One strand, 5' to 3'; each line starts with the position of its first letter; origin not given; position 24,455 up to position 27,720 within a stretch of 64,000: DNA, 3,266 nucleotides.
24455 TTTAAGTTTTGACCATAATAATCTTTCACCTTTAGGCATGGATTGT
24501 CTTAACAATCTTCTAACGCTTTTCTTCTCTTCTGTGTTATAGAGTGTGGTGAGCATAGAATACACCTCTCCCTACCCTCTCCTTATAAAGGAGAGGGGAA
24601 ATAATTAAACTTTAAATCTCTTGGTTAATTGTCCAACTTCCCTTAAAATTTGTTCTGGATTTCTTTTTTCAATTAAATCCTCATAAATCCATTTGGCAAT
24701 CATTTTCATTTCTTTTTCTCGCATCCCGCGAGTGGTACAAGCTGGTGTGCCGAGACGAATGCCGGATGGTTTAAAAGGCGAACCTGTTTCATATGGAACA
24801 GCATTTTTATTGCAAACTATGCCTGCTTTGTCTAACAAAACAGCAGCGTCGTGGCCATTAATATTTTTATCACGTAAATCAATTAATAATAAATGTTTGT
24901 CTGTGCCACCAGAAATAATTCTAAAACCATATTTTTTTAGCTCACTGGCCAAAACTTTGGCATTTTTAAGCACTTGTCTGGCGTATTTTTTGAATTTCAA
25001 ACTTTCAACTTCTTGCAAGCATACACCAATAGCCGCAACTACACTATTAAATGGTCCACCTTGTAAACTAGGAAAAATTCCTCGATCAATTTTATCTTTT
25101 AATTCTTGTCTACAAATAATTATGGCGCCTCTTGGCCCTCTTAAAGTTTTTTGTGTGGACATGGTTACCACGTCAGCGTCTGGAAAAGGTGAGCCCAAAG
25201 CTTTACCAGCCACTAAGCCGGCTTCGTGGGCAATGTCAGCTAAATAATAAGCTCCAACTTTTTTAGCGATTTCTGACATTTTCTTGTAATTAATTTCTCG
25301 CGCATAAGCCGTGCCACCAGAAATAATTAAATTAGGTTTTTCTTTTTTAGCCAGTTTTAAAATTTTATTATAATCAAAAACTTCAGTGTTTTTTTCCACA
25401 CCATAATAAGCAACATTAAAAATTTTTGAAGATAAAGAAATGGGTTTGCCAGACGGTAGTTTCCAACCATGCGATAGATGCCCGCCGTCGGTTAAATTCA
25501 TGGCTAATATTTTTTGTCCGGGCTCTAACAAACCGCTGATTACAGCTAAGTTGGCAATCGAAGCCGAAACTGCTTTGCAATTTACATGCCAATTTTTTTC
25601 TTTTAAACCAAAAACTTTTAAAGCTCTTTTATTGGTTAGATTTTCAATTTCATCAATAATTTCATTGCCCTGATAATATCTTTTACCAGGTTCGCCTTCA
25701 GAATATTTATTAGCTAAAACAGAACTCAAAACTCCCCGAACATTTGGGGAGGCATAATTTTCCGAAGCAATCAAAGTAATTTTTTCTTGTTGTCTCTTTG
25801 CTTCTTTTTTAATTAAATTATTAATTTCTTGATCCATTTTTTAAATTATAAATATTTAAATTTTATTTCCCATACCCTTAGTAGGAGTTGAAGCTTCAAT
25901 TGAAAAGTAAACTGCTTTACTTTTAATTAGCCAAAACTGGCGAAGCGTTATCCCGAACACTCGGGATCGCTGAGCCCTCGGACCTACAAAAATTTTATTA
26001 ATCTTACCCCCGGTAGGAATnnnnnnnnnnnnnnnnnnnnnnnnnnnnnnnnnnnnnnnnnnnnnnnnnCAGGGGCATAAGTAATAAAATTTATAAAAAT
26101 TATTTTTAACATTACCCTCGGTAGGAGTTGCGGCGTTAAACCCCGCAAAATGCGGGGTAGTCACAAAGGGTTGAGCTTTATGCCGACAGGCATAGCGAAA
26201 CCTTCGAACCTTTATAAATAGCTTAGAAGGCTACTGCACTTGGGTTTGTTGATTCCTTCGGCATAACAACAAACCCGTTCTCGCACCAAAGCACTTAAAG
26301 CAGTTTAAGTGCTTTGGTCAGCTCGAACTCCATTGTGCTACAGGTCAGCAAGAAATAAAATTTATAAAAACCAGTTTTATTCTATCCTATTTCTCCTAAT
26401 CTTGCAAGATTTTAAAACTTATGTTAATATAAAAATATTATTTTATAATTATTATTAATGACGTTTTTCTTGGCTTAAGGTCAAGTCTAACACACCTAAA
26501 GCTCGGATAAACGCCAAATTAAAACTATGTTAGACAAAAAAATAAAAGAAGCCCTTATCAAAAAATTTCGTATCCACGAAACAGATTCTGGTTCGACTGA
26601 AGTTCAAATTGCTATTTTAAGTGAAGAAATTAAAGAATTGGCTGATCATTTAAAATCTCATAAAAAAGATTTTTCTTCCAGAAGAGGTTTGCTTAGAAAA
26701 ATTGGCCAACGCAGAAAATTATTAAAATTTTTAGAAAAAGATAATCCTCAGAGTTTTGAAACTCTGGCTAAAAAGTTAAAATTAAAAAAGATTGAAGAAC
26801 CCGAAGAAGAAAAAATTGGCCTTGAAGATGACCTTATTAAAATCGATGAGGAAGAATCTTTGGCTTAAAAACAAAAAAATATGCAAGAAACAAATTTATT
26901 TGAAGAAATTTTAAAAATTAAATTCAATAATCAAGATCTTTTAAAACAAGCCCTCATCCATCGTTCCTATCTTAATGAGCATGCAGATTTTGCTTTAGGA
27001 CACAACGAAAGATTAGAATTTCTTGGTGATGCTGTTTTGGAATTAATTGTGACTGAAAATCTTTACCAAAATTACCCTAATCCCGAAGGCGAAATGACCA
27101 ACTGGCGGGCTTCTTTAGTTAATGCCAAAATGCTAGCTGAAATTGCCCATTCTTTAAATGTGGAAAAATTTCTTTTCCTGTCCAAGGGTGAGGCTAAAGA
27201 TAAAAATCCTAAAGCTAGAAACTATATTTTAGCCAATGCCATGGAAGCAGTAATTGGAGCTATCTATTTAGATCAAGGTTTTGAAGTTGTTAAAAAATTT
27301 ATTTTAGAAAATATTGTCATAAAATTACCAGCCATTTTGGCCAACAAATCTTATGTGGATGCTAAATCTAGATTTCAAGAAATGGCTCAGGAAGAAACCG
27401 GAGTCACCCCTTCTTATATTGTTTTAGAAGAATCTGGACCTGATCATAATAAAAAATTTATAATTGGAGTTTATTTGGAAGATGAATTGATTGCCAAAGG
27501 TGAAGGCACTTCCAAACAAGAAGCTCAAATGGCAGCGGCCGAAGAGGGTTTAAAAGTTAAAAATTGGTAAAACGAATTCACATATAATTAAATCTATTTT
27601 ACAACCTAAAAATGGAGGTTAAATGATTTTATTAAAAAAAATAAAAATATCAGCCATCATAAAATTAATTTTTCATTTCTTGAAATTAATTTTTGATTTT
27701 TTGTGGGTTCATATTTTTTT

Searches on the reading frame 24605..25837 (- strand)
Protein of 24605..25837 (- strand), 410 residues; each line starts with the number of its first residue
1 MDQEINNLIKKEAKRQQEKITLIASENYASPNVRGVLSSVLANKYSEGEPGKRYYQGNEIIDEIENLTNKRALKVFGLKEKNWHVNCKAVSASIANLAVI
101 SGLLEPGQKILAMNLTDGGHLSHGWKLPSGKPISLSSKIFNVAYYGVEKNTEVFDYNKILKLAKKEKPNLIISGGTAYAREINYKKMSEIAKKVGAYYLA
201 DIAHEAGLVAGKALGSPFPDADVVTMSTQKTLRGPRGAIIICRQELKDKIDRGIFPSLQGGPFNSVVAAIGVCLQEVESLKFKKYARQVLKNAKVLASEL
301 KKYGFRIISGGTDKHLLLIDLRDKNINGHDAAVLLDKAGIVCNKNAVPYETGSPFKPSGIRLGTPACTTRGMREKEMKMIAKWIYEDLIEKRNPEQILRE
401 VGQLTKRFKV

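Call 13: search_protein_families(library=pfam, proteins=[window:24605-25837:-], max_evalue=0.01)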
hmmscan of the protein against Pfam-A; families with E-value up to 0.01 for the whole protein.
window:24605-25837:- (410 aa): 4 families
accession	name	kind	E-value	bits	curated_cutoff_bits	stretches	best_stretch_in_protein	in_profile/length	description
PF00464.25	SHMT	-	1.2e-147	492.2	27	1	2-384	5-399/399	Serine hydroxymethyltransferase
PF00155.27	Aminotran_1_2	-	1.1e-06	28.6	19.7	1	183-372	167-354/361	Aminotransferase class I and II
PF01212.27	Beta_elim_lyase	-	4e-05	23.5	27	1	173-343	141-273/288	Beta-eliminating lyase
PF00266.25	Aminotran_5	-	0.0022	17.5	21.5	0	184-340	158-333/371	Aminotransferase class-V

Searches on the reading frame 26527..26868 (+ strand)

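Call 15: search_protein_families(library=pfam, proteins=[window:26527-26868:+], max_evalue=0.001)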
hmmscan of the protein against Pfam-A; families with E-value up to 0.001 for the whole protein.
window:26527-26868:+ (113 aa): 1 family
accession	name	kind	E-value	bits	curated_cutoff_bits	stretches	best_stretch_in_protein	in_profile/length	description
PF00312.27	Ribosomal_S15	-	2.3e-29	101.8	31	1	7-87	1-81/81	Ribosomal protein S15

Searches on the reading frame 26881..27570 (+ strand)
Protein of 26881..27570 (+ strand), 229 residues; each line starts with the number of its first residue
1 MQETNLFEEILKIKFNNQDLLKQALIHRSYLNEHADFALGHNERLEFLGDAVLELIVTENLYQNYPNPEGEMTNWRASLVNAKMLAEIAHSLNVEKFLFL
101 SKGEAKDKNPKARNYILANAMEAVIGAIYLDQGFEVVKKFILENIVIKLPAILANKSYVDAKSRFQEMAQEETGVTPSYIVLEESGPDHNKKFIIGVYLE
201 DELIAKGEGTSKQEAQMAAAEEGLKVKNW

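Call 15: search_protein_families(library=pfam, proteins=[window:26881-27570:+], max_evalue=0.001)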
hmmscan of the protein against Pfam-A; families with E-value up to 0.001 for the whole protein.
window:26881-27570:+ (229 aa): 4 families
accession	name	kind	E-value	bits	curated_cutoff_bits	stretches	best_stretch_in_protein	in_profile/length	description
PF14622.11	Ribonucleas_3_3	-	1.6e-41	141.9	35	1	17-147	1-126/128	Ribonuclease-III-like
PF00636.31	Ribonuclease_3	-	3.9e-27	95.4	27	1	43-133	1-102/102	Ribonuclease III domain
PF00035.32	dsrm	-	2.2e-15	57.4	23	1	161-225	1-64/66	Double-stranded RNA binding motif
PF22935.1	RM44_endonuclase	-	3.4e-08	34.1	27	1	11-128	13-139/139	Large ribosomal subunit protein mL44, endonuclease domain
